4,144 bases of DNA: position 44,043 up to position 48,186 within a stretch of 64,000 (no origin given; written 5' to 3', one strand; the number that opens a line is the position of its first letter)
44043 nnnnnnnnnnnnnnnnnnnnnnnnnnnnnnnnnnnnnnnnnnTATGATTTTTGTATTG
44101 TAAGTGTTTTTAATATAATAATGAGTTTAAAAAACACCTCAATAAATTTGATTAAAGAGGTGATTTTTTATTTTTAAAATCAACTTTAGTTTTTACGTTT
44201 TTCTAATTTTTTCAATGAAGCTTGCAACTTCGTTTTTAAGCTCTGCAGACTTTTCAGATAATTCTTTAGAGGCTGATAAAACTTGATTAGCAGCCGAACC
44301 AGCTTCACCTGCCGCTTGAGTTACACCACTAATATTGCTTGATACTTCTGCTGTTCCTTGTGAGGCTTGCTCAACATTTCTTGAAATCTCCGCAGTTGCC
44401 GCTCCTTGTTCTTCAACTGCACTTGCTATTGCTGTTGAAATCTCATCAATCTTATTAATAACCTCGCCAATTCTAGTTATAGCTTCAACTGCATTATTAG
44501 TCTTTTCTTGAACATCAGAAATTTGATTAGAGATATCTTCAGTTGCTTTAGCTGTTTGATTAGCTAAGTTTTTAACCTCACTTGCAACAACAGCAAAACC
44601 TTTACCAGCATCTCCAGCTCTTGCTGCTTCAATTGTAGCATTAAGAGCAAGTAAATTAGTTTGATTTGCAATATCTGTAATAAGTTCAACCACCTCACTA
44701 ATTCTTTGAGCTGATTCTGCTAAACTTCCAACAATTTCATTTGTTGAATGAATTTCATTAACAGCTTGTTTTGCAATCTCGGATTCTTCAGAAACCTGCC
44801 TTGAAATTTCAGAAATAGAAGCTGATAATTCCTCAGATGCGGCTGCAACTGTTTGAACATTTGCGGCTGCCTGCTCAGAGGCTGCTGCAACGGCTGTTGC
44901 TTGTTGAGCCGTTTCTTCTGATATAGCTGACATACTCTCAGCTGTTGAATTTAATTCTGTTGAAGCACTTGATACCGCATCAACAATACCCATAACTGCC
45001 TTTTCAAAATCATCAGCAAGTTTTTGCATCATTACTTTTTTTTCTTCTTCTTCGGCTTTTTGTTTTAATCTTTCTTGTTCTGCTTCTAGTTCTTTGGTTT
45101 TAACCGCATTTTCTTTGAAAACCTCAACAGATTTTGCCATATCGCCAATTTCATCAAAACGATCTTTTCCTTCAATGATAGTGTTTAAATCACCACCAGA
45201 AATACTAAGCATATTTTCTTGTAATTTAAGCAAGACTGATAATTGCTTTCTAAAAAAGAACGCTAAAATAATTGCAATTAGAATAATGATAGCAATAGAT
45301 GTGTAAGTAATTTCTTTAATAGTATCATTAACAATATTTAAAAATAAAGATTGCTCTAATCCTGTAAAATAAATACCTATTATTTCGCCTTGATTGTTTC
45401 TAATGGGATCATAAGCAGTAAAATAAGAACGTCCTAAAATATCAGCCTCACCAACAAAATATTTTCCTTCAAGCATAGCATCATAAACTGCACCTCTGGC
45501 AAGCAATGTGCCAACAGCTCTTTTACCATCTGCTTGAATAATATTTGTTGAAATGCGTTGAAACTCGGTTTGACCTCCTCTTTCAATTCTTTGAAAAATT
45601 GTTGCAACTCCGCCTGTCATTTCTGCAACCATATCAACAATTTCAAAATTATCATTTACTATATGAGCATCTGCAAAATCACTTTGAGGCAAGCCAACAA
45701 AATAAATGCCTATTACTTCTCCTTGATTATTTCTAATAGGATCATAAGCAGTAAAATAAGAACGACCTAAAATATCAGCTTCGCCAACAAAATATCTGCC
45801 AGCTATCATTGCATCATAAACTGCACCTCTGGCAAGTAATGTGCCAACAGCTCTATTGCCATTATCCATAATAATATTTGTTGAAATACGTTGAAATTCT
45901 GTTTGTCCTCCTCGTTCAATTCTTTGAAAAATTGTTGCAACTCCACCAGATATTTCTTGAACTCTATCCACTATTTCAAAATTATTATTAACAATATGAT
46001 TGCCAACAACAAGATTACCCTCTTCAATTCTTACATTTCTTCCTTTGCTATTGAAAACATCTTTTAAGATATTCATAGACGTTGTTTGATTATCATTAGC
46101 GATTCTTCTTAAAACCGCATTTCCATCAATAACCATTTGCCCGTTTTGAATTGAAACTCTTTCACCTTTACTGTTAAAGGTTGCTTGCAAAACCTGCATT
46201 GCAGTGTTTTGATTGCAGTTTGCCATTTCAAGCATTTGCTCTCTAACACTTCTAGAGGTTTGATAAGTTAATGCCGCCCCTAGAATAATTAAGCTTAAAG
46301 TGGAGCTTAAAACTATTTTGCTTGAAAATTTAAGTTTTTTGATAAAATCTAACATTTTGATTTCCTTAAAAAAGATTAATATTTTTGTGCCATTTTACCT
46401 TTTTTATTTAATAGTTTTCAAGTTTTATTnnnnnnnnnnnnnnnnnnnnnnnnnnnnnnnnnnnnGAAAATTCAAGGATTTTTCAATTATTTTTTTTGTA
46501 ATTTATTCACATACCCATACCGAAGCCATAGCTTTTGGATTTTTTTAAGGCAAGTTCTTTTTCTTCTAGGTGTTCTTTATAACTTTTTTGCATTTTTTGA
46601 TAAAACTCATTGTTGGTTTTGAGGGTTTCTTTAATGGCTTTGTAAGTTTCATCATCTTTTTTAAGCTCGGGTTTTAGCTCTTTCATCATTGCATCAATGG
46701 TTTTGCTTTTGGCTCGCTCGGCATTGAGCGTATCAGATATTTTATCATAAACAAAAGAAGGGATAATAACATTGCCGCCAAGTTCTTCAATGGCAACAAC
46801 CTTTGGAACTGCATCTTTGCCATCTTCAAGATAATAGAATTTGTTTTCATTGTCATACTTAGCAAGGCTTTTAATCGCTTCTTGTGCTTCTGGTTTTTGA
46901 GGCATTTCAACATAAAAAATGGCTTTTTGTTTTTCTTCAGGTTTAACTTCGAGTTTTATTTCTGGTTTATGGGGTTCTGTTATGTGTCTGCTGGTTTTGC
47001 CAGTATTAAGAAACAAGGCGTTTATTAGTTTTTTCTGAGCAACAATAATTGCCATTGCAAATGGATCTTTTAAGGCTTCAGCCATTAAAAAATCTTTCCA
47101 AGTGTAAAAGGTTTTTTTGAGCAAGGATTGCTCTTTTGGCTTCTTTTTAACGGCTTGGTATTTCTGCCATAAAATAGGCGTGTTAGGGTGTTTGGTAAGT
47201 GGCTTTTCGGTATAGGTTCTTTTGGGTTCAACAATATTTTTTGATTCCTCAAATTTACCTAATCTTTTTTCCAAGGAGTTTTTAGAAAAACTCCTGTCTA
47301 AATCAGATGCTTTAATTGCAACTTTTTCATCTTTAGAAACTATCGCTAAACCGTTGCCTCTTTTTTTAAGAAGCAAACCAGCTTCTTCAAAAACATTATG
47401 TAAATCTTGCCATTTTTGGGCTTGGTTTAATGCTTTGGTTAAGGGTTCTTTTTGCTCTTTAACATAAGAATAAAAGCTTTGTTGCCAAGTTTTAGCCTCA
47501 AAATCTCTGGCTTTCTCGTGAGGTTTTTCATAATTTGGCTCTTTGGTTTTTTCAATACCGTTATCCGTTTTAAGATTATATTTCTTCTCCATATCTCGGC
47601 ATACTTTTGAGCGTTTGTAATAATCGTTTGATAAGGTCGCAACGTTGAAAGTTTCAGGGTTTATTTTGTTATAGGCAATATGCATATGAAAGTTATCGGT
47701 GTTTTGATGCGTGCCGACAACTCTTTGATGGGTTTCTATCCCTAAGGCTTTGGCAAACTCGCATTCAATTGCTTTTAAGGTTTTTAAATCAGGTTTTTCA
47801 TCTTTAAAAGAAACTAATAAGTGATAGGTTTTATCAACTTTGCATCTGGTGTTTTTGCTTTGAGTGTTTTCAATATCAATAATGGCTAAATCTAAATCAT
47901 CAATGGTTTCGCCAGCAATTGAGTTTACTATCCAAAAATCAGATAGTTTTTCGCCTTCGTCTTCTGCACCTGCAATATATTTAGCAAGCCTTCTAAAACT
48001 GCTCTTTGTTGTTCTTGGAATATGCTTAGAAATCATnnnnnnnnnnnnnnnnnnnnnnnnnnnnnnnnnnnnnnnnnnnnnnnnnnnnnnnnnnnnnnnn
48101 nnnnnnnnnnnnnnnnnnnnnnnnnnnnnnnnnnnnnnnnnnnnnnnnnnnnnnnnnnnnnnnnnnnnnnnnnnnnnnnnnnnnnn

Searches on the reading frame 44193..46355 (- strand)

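Call 32: search_protein_families(library=pfam, proteins=[window:44193-46355:-], max_evalue=0.001)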
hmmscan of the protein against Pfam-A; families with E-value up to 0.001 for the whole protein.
window:44193-46355:- (720 aa): 5 families
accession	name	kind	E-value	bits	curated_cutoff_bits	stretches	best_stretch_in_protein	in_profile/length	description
PF17201.10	Cache_3-Cache_2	-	2.9e-68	230.8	27.7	2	233-350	84-199/299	Cache 3/Cache 2 fusion domain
PF17202.10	sCache_3_3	-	2.8e-64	214.6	28.8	2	122-229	3-102/107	Single cache domain 3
PF00015.26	MCPsignal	-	3.2e-32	112.2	34.6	1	521-678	4-168/172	Methyl-accepting chemotaxis protein (MCP) signalling domain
PF17203.10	sCache_3_2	-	5e-13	49.8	28.4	2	89-229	10-133/140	Single cache domain 3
PF00672.30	HAMP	-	0.00028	21.6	25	0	375-416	10-50/53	HAMP domain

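Call 33: search_protein_families(library=padloc, proteins=[window:44193-46355:-], max_evalue=0.001)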
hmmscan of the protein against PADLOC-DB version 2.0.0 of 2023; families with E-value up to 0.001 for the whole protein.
window:44193-46355:- (720 aa): 0 families

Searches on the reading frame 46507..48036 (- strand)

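Call 32: search_protein_families(library=pfam, proteins=[window:46507-48036:-], max_evalue=0.001)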
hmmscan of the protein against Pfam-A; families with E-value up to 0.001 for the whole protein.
window:46507-48036:- (509 aa): 2 families
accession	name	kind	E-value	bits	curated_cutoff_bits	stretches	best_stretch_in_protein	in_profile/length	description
PF03432.20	Relaxase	-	5.1e-29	101.6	24.6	1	39-155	17-132/132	MobA/VirD2-like, nuclease domain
PF22863.1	TraI_middle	-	5.8e-27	94.1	27.6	1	174-264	2-88/89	TraI-like middle domain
